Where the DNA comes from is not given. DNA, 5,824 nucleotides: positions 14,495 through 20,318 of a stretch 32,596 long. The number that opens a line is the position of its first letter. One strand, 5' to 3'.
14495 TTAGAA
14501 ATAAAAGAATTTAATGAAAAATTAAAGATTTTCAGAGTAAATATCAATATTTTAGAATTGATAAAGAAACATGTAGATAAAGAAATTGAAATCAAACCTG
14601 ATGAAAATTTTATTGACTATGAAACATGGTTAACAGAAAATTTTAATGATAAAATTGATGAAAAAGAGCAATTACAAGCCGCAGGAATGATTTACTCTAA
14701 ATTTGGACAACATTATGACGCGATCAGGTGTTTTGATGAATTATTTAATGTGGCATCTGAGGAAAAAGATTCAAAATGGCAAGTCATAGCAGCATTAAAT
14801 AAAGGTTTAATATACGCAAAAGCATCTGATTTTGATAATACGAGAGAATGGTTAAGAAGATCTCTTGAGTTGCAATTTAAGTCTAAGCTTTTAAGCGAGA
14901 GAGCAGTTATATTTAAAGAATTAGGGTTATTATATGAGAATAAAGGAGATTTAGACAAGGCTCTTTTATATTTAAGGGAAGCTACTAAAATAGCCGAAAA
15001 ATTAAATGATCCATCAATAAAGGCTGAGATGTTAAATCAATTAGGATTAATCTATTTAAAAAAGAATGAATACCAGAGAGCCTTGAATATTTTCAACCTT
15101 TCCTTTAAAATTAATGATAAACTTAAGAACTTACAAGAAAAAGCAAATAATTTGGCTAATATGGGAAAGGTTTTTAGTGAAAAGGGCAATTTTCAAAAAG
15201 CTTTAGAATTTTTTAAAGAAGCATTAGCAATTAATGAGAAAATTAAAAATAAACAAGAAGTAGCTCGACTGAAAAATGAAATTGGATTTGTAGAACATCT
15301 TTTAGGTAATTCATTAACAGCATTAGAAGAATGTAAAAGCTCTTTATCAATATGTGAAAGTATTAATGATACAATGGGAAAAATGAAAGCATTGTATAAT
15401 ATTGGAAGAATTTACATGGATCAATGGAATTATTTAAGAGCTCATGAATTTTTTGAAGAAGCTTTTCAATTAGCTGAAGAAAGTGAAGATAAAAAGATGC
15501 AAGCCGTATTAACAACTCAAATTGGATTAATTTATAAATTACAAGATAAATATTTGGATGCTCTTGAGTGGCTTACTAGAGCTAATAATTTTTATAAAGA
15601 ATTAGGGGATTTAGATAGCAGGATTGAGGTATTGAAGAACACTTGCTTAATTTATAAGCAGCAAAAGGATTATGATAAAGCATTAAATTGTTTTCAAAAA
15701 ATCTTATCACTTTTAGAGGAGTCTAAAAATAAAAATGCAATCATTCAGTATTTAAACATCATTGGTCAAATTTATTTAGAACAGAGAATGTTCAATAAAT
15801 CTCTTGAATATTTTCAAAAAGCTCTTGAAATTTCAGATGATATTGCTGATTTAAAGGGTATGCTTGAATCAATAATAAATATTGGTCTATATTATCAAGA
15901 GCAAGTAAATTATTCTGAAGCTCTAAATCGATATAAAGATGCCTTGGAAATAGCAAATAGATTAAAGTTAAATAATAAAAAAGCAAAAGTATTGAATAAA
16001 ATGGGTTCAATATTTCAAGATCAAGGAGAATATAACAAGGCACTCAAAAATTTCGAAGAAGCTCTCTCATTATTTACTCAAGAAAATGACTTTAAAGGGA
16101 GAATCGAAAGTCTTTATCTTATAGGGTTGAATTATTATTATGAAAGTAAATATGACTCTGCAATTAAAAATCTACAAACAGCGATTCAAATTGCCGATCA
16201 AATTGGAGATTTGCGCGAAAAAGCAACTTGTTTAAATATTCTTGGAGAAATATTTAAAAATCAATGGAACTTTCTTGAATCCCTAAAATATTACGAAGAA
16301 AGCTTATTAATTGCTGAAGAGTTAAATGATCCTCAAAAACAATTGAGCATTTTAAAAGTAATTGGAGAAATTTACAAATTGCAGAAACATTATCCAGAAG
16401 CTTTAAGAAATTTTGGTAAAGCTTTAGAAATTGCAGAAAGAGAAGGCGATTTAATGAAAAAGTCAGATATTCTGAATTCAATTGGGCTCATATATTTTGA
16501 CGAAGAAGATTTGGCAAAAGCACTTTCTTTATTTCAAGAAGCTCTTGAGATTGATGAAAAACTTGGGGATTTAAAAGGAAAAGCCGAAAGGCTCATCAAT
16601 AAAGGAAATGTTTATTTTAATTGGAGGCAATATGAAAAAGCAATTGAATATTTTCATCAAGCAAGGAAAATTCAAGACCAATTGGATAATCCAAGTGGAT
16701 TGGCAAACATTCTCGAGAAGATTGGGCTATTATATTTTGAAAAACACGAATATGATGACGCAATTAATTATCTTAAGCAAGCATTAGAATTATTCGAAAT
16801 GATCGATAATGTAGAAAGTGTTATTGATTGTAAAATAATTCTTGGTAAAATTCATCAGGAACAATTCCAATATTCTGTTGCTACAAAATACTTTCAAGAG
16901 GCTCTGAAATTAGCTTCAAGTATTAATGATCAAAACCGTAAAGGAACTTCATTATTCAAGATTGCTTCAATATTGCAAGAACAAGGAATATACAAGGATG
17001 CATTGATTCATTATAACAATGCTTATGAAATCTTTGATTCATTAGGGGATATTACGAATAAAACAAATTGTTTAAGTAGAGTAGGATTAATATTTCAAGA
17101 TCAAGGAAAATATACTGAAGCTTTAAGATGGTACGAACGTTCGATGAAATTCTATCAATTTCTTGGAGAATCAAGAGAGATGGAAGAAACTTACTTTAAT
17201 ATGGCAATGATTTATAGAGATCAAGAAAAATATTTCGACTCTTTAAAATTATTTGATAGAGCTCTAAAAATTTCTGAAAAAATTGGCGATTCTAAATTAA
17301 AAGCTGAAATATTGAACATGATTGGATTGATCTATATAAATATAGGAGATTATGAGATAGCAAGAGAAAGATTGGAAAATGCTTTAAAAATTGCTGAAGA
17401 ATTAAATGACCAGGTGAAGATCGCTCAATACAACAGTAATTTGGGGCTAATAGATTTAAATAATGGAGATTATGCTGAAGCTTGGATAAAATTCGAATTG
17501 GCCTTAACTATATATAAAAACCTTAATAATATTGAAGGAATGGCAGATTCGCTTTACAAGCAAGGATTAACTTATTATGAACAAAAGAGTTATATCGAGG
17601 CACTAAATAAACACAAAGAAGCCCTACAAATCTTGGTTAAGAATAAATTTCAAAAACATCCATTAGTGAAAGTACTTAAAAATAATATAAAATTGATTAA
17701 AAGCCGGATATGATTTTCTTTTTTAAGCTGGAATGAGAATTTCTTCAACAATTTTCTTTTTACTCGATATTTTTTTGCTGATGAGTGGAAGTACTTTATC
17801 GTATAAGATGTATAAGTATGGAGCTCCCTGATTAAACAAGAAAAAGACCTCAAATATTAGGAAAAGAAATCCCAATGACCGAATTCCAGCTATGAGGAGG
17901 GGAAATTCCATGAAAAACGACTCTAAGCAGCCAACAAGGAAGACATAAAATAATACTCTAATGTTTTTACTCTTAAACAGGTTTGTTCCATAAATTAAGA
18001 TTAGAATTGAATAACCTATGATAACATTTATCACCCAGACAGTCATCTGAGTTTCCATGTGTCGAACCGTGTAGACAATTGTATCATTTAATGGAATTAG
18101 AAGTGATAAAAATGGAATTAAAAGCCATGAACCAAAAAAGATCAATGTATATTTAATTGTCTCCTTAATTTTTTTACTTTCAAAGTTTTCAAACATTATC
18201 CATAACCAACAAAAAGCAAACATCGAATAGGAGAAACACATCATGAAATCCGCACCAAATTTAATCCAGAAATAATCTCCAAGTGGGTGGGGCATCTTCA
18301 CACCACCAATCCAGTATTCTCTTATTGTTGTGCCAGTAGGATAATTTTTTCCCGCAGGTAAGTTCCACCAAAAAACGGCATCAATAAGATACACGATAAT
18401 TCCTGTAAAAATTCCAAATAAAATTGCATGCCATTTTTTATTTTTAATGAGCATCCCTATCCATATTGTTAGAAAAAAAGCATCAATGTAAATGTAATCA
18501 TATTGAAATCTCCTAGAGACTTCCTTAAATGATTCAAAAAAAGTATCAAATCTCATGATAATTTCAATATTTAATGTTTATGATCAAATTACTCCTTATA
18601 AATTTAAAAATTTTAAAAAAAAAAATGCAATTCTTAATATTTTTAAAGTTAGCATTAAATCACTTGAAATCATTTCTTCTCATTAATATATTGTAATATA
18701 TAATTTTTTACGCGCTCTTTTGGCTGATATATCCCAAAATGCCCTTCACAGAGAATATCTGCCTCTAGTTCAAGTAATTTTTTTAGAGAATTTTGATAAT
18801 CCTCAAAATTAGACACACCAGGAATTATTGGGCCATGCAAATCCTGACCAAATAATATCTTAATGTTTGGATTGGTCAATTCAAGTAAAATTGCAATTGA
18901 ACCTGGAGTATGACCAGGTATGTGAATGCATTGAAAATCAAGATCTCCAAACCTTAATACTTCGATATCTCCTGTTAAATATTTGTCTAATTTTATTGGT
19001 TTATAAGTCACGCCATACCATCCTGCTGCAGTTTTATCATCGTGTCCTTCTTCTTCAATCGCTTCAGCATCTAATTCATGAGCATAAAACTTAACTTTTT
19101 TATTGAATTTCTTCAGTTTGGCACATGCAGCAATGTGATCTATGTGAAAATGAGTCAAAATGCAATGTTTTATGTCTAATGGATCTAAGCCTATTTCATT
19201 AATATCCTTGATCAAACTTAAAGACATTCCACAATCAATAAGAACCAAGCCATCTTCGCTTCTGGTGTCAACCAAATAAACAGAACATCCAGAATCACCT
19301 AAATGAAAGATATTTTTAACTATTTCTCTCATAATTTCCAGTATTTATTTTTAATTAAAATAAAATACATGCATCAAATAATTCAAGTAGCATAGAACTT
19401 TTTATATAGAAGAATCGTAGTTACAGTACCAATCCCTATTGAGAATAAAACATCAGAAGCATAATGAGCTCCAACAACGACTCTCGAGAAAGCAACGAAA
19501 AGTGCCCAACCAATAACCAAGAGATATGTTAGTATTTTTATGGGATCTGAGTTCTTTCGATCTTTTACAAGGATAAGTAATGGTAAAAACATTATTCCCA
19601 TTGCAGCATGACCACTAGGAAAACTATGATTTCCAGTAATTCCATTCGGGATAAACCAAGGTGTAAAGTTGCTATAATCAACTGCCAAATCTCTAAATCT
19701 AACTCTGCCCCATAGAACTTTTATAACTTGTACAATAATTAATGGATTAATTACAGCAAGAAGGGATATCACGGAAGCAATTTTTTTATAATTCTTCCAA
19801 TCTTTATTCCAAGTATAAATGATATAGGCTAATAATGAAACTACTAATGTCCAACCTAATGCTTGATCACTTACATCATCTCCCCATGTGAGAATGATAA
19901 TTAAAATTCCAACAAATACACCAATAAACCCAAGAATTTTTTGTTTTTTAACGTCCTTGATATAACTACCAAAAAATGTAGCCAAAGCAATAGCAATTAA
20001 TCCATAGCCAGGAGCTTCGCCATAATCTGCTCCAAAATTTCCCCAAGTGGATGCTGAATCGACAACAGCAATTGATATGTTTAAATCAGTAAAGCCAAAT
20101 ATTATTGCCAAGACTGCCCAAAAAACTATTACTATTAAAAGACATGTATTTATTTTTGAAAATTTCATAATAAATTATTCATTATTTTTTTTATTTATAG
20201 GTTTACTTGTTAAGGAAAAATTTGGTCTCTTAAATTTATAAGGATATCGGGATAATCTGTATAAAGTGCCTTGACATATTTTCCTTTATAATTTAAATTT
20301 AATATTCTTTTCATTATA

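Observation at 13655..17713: Stand-alone SIR2_2 domain fused to a 1000-residue TPR solenoid: candidate NAD+-depleting sensor-effector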

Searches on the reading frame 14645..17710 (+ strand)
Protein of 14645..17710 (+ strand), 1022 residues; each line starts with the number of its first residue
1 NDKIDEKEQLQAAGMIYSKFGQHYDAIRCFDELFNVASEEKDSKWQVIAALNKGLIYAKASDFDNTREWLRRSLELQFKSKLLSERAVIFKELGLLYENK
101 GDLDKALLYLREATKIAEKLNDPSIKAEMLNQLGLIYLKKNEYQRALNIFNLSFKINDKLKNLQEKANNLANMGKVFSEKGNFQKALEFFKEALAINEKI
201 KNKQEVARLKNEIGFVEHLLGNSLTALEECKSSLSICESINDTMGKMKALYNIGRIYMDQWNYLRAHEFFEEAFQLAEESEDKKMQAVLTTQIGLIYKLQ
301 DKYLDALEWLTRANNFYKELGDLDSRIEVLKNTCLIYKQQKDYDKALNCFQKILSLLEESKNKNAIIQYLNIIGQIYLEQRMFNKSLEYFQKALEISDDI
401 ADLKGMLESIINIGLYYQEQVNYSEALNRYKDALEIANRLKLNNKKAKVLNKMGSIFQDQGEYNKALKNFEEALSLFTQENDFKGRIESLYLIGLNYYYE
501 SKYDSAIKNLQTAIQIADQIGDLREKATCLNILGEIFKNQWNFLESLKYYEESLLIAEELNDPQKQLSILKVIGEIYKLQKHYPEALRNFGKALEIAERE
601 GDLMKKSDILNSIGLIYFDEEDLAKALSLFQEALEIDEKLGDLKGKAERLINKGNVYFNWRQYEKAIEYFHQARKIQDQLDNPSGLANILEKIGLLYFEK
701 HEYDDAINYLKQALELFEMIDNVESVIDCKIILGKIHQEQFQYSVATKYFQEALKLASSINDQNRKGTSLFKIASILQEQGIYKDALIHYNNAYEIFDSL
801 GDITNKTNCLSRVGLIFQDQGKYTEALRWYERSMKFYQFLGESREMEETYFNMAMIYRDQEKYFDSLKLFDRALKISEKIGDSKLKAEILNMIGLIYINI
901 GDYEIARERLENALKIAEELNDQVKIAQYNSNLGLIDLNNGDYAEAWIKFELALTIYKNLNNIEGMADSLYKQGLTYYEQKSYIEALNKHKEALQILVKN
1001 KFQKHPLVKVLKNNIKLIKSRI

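Call 51: find_homologous_proteins(query=window:14645-17710:+, max_evalue=1e-20)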
Query window:14645-17710:+ (1022 aa): 122 proteins with E <= 1e-20 among 8000 candidates; the best 120 are listed.
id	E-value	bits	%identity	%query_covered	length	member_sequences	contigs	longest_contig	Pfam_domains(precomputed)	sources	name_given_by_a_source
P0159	5.5e-103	364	23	80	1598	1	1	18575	PF10602.16,PF12862.14,PF13414.13,PF13176.13,PF24885.2,PF13428.13,PF12770.13,PF13374.13,PF14559.13,PF17874.8,PF00515.35,PF13424.13,PF21033.5,PF14938.13,PF13432.13,PF13181.13,PF07719.24,PF13174.13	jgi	jgi:tetratricopeptide (TPR) repeat protein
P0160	5.1e-70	255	31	54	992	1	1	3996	PF10602.16,PF13414.13,PF04781.18,PF21325.4,PF10952.16,PF01535.27,PF13374.13,PF08631.17,PF25068.3,PF13289.13,PF00515.35,PF04212.25,PF13424.13,PF28559.1,PF14938.13,PF16969.11,PF08626.17,PF07719.24,PF13174.13,PF20308.5,PF13431.13,PF25058.2,PF13176.13,PF24885.2,PF18768.8,PF13428.13,PF14559.13,PF10516.16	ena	-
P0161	1.0e-68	251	24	80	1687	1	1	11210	PF12862.14,PF13414.13,PF13374.13,PF00515.35,PF13424.13,PF28559.1,PF14938.13,PF07719.24,PF13174.13,PF25063.1,PF10579.15,PF13176.13,PF24885.2,PF13428.13,PF12770.13,PF14559.13,PF10516.16,PF13371.13,PF17874.8,PF12895.14,PF21033.5,PF13432.13,PF11207.14,PF13181.13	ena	-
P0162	3.2e-60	223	28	54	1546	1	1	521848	PF10602.16,PF12862.14,PF13414.13,PF01535.27,PF13191.13,PF13374.13,PF00515.35,PF04212.25,PF13424.13,PF28559.1,PF14938.13,PF08626.17,PF07719.24,PF13174.13,PF13431.13,PF25058.2,PF10579.15,PF13176.13,PF24885.2,PF13428.13,PF01637.25,PF14559.13,PF10345.16,PF13371.13,PF17874.8,PF12895.14,PF13432.13,PF00211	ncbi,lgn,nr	ncbi:MAG: tetratricopeptide repeat protein [bacterium]|nr:tetratricopeptide repeat protein [bacteriu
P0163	6.0e-59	219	23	92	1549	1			PF10602.16,PF13431.13,PF23914.2,PF12862.14,PF13414.13,PF13176.13,PF24885.2,PF13428.13,PF13374.13,PF14559.13,PF13371.13,PF17874.8,PF00515.35,PF13424.13,PF28559.1,PF21033.5,PF14938.13,PF13432.13,PF13181.13,PF07719.24,PF13174.13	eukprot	eukprot:747627-Hanusia_phi.AAC.2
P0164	4.0e-52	196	34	34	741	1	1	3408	PF10602.16,PF13431.13,PF13414.13,PF10952.16,PF13176.13,PF24885.2,PF13428.13,PF13374.13,PF13289.13,PF17874.8,PF00515.35,PF13424.13,PF14938.13,PF13432.13,PF11207.14,PF22883.2,PF13181.13,PF07719.24,PF13174.13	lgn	-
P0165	2.2e-51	193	29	40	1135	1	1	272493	PF10602.16,PF13431.13,PF12862.14,PF09986.16,PF13176.13,PF24885.2,PF18768.8,PF13428.13,PF12770.13,PF13374.13,PF17874.8,PF00515.35,PF04212.25,PF13424.13,PF28559.1,PF21033.5,PF14938.13,PF13432.13,PF13181.13,PF12968.14,PF07719.24,PF13174.13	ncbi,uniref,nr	ncbi:tetratricopeptide repeat protein [Oscillatoria sp. FACHB-1406]|uniref:tetratricopeptide repeat 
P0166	1.9e-48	184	27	66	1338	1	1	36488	PF23914.2,PF13414.13,PF09986.16,PF13271.12,PF13176.13,PF24885.2,PF13401.13,PF13428.13,PF13191.13,PF13374.13,PF10516.16,PF13371.13,PF17874.8,PF24883.3,PF00515.35,PF13424.13,PF21033.5,PF14938.13,PF13432.13,PF13181.13,PF07719.24,PF13174.13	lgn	-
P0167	3.0e-48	183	24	84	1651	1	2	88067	PF10602.16,PF13431.13,PF12862.14,PF13414.13,PF09986.16,PF10952.16,PF13176.13,PF24885.2,PF13428.13,PF12688.14,PF12770.13,PF13374.13,PF14559.13,PF17874.8,PF00515.35,PF13424.13,PF13432.13,PF13181.13,PF07719.24,PF13174.13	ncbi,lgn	-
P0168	3.2e-47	180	23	97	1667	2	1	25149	PF13414.13,PF13176.13,PF24885.2,PF13428.13,PF13191.13,PF13374.13,PF17874.8,PF00515.35,PF12895.14,PF13424.13,PF21033.5,PF14938.13,PF13432.13,PF13181.13,PF12968.14,PF07719.24,PF13174.13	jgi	jgi:tetratricopeptide (TPR) repeat protein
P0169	7.3e-47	179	26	51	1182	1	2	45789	PF12862.14,PF13414.13,PF10579.15,PF09986.16,PF13176.13,PF24885.2,PF13428.13,PF12770.13,PF13374.13,PF14559.13,PF17874.8,PF00515.35,PF13424.13,PF21033.5,PF14938.13,PF13432.13,PF13429.13,PF13181.13,PF07719.24,PF13174.13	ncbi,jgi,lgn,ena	jgi:CHAT domain-containing protein/Tfp pilus assembly protein PilF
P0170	1.9e-46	177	26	49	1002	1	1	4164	PF10602.16,PF09986.16,PF13176.13,PF24885.2,PF13428.13,PF12770.13,PF13374.13,PF17874.8,PF00515.35,PF13424.13,PF21033.5,PF14938.13,PF13432.13,PF13429.13,PF13181.13,PF07719.24,PF13174.13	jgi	jgi:CHAT domain-containing protein/Tfp pilus assembly protein PilF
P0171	1.4e-44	171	26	66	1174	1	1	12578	PF13414.13,PF10579.15,PF13176.13,PF24885.2,PF18768.8,PF13428.13,PF12770.13,PF13374.13,PF14559.13,PF10345.16,PF13371.13,PF17874.8,PF00515.35,PF04212.25,PF12895.14,PF13424.13,PF28559.1,PF14938.13,PF13432.13,PF13181.13,PF08626.17,PF07719.24,PF13174.13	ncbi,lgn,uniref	ncbi:CHAT domain-containing tetratricopeptide repeat protein [Microcoleus sp. OTE_8_concoct_300]|uni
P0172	1.7e-44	171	24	54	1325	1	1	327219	PF10602.16,PF13414.13,PF21325.4,PF13176.13,PF24885.2,PF13428.13,PF12770.13,PF13374.13,PF17874.8,PF00515.35,PF12895.14,PF13424.13,PF14938.13,PF13432.13,PF13181.13,PF07719.24,PF13174.13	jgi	jgi:tetratricopeptide (TPR) repeat protein/CHAT domain-containing protein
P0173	2.8e-44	170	24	89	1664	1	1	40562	PF10602.16,PF13414.13,PF13176.13,PF24885.2,PF13428.13,PF12770.13,PF13374.13,PF14559.13,PF13371.13,PF17874.8,PF00515.35,PF13424.13,PF21033.5,PF14938.13,PF13432.13,PF13181.13,PF07719.24,PF13174.13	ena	-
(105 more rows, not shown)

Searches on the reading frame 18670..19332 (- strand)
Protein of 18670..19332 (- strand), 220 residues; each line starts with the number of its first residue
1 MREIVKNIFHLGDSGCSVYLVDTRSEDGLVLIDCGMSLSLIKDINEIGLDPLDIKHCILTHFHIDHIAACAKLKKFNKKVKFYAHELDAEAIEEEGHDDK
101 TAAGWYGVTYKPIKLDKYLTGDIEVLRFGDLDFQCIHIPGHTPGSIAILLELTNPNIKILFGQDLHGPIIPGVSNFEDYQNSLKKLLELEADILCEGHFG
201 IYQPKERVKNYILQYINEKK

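Call 8: search_protein_families(library=pfam, proteins=[window:18670-19332:-], max_evalue=0.001)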
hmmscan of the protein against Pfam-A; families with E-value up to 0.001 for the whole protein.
window:18670-19332:- (220 aa): 2 families
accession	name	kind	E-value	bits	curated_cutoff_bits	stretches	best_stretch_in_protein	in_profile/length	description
PF00753.33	Lactamase_B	-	8.2e-25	88.3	22.7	1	12-198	2-196/196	Metallo-beta-lactamase superfamily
PF12706.13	Lactamase_B_2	-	1.2e-06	28.7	27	1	30-141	3-113/200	Beta-lactamase superfamily domain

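Call 59: search_protein_families(library=padloc, proteins=[window:18670-19332:-], max_evalue=0.001)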
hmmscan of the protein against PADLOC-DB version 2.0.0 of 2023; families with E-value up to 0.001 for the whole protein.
window:18670-19332:- (220 aa): 1 family
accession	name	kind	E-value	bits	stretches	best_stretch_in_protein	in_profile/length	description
PDLC03854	LmuA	-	9.4e-06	23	1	26-81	25-84/345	-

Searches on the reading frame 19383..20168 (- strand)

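Call 8: search_protein_families(library=pfam, proteins=[window:19383-20168:-], max_evalue=0.001)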
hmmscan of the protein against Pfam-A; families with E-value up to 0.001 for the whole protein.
window:19383-20168:- (261 aa): 2 families
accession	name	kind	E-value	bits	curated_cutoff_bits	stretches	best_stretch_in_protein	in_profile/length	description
PF01569.27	PAP2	-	2.6e-20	72.9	27.2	1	134-258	4-125/130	PAP2 superfamily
PF14378.12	PAP2_3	-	5.2e-05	23.6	27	0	174-249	118-186/190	PAP2 superfamily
